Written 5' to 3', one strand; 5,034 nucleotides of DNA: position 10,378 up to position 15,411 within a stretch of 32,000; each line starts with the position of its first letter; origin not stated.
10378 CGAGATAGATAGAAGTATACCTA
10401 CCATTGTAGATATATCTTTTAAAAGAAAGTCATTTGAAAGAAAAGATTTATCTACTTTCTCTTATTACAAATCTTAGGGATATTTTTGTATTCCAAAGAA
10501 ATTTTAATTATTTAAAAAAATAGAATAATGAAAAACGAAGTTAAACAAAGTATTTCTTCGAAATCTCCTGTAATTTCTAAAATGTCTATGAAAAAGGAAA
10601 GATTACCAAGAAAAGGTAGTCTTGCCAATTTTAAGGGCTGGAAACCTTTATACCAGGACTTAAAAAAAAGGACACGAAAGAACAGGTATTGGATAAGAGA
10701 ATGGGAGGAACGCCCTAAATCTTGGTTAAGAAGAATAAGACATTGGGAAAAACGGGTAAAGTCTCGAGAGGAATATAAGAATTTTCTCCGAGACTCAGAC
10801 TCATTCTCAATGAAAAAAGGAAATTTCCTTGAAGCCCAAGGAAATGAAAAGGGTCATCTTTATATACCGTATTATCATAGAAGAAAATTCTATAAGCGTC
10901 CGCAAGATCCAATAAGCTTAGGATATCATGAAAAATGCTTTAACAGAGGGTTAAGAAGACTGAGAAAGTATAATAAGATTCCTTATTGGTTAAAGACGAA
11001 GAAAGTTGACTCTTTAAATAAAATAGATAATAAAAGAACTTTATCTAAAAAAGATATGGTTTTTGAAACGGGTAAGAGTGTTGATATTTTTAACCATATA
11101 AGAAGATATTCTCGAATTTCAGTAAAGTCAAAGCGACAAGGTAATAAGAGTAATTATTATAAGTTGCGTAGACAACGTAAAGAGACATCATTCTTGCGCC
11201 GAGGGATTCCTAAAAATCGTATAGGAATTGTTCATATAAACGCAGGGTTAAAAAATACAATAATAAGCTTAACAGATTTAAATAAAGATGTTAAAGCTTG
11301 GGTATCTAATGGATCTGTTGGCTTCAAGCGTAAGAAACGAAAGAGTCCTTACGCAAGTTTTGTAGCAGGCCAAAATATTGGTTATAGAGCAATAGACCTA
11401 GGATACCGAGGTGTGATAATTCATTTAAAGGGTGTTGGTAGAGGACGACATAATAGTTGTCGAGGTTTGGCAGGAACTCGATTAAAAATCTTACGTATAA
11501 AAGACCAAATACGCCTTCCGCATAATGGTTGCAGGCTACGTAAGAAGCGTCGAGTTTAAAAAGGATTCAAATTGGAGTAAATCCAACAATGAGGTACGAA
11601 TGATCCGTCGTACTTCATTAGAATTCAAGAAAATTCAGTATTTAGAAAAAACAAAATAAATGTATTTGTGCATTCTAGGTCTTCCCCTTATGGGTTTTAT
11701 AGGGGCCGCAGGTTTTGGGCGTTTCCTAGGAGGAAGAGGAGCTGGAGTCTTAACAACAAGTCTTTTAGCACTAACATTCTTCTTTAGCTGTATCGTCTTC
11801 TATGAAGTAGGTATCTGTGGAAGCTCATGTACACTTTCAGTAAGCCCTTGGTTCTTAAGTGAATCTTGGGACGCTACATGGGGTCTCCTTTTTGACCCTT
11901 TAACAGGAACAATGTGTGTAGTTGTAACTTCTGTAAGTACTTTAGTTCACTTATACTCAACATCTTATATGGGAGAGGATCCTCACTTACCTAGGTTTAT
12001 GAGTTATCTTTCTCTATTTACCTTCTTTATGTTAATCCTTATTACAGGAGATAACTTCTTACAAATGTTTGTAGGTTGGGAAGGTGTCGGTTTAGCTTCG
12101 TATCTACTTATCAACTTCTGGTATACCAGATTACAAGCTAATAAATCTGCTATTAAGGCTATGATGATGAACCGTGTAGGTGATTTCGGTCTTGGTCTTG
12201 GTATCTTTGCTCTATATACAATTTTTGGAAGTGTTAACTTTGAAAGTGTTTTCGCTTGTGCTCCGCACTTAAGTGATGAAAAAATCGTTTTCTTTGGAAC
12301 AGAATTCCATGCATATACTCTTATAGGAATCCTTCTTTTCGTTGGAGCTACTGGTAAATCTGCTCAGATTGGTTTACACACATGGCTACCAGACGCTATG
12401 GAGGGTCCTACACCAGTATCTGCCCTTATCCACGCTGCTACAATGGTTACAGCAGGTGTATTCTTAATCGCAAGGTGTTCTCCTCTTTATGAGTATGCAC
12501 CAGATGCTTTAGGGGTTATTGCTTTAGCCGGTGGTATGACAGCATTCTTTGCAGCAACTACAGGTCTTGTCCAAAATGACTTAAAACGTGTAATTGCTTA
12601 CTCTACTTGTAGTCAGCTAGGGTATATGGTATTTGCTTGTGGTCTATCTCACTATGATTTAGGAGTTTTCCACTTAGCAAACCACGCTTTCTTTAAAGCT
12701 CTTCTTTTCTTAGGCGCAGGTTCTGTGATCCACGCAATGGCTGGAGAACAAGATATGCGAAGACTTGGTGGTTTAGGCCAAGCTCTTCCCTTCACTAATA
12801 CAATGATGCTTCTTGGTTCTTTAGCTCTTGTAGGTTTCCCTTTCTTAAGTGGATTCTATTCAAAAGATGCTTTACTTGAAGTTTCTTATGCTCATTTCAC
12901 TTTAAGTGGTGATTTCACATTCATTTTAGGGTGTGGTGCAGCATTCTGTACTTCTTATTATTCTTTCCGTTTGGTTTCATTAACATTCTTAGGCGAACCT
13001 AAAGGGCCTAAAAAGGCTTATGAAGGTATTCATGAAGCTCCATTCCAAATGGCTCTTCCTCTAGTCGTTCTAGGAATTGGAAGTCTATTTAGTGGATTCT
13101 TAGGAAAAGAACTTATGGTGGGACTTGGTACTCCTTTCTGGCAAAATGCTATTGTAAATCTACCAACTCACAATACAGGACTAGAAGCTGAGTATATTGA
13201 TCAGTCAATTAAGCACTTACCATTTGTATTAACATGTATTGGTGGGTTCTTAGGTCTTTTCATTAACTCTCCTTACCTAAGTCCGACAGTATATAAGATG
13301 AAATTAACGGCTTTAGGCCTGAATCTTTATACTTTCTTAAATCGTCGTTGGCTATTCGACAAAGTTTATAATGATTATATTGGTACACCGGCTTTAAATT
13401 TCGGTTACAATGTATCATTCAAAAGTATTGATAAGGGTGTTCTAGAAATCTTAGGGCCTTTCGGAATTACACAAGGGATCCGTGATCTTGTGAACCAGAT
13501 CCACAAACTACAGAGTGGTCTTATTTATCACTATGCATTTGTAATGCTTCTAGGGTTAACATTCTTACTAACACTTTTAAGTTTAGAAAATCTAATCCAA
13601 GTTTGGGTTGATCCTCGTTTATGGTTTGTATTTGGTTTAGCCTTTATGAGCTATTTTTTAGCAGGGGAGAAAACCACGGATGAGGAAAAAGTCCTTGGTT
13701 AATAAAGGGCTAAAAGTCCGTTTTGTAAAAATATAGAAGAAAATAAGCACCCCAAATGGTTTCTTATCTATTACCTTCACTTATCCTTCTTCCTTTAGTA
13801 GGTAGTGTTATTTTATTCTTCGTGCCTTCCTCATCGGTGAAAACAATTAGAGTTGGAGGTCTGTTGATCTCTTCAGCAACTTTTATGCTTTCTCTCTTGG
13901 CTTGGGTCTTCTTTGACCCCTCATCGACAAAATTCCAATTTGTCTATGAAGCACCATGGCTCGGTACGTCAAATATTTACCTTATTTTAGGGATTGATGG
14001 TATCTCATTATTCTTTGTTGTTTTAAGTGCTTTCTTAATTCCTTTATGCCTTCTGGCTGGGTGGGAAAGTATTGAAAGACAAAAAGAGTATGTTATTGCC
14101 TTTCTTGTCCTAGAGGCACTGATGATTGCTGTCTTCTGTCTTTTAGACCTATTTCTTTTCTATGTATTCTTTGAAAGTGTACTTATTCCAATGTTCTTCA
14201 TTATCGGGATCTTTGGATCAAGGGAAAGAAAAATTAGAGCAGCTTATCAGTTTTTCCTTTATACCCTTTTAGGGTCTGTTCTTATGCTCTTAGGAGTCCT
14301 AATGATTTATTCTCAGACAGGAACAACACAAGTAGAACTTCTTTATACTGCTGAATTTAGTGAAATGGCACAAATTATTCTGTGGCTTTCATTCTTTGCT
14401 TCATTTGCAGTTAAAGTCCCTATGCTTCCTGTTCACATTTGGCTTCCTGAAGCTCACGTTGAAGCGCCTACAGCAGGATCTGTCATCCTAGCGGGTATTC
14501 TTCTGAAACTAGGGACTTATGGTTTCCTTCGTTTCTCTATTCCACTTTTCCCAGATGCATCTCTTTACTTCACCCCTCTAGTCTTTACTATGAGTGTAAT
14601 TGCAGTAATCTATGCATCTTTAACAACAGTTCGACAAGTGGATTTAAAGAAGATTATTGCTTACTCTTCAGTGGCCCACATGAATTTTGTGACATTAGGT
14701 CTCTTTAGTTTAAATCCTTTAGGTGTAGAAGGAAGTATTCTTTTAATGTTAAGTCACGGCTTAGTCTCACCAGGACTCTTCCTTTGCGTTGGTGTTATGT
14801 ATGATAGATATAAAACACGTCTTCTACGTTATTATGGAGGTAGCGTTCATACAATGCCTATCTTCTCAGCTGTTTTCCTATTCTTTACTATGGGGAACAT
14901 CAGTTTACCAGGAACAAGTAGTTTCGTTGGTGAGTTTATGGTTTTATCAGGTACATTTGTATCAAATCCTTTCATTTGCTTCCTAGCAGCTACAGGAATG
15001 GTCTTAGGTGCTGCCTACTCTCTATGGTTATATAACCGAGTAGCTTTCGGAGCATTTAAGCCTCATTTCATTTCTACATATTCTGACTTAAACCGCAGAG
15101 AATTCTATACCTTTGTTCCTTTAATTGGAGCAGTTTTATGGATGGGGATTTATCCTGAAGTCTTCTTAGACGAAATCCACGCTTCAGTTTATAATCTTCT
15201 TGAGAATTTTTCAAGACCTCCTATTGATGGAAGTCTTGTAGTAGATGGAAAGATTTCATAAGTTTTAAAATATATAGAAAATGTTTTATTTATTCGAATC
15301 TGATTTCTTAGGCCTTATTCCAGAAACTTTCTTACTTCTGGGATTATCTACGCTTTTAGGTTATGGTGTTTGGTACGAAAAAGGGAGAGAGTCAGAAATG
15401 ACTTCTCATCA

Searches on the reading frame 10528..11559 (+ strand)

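Call 8: search_protein_families(library=pfam, proteins=[window:10528-11559:+])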
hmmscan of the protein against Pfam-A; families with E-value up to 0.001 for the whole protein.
window:10528-11559:+ (343 aa): 1 family
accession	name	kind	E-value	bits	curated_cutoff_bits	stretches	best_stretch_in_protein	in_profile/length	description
PF00411.24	Ribosomal_S11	-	1.9e-24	86.6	25.1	1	233-342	1-110/110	Ribosomal protein S11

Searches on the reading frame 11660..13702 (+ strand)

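Call 8: search_protein_families(library=pfam, proteins=[window:11660-13702:+])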
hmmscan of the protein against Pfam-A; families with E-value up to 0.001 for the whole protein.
window:11660-13702:+ (680 aa): 3 families
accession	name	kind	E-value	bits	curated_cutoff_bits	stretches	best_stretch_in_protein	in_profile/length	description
PF00361.26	Proton_antipo_M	-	5.8e-80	269.1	21.5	1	131-412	2-278/294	NADH:quinone oxidoreductase/Mrp antiporter, TM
PF00662.26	Proton_antipo_N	-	1.4e-17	63.7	24.5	1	64-114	1-51/51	NADH-Ubiquinone oxidoreductase (complex I), chain 5 N-terminus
PF06455.17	NADH5_C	-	1.7e-13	51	28.2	1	516-639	63-180/181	NADH dehydrogenase subunit 5 C-terminus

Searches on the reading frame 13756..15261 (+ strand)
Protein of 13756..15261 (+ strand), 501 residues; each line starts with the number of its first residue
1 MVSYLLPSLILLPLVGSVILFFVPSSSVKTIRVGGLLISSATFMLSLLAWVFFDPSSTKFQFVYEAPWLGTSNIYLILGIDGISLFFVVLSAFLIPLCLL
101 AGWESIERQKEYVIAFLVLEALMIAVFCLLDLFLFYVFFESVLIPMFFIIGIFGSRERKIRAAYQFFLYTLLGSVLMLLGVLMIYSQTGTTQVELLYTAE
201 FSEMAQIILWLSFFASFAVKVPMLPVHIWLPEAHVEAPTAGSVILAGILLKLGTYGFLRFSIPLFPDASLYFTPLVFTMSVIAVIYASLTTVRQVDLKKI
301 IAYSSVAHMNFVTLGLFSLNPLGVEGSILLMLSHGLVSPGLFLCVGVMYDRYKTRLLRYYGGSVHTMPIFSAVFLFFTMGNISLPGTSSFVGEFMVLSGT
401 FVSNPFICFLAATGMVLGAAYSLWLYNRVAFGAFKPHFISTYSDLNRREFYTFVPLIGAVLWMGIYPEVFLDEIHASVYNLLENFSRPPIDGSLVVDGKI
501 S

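Call 9: search_protein_families(library=pfam, proteins=[window:13756-15261:+])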
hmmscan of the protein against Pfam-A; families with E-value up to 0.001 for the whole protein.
window:13756-15261:+ (501 aa): 1 family
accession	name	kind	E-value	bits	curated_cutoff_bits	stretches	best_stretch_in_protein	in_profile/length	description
PF00361.26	Proton_antipo_M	-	2.4e-77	260.5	21.5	1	131-416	3-292/294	NADH:quinone oxidoreductase/Mrp antiporter, TM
